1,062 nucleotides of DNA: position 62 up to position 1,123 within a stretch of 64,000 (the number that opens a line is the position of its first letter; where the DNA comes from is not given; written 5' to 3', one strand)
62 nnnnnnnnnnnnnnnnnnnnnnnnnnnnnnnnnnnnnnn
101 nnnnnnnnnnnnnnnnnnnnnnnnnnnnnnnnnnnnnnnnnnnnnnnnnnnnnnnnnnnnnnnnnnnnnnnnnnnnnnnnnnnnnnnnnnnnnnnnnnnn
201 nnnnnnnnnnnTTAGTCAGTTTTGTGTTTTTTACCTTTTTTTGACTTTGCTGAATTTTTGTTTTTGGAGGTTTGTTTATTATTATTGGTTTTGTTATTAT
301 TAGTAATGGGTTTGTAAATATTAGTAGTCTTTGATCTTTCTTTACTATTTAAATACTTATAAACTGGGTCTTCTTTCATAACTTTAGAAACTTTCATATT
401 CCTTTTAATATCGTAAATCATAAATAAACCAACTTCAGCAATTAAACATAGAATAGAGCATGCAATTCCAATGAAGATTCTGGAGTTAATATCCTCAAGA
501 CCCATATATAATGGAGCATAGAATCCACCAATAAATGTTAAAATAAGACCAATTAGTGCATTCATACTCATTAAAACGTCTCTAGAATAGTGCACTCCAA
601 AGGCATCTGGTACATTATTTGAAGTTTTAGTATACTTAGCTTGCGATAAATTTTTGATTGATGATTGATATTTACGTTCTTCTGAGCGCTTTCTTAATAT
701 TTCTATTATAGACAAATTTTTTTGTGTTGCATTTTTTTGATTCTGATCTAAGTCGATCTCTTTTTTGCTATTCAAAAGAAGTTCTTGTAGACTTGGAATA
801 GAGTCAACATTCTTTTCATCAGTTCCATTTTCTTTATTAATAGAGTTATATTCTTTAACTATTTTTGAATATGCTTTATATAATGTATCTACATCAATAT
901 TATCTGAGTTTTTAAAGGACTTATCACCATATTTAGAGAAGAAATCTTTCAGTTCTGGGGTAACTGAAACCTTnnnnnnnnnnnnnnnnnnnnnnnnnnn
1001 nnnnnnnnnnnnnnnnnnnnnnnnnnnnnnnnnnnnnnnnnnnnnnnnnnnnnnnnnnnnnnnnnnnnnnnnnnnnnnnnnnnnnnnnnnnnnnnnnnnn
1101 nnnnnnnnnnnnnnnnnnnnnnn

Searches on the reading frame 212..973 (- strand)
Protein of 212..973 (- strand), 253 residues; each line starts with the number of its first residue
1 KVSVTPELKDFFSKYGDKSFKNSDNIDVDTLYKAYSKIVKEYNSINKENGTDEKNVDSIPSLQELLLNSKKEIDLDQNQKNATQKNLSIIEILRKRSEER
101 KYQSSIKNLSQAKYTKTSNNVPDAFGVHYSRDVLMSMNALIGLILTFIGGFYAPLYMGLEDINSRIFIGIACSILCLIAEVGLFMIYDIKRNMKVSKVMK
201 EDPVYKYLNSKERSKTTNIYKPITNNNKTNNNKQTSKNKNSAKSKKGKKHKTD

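Call 61: search_protein_families(library=pfam, proteins=[window:212-973:-], max_evalue=0.0001)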
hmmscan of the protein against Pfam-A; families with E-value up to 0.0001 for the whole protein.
window:212-973:- (253 aa): 1 family
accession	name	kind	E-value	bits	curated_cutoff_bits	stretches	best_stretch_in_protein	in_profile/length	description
PF11712.13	Vma12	-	2.7e-09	37.6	25.5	1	65-187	2-129/137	Endoplasmic reticulum-based factor for assembly of V-ATPase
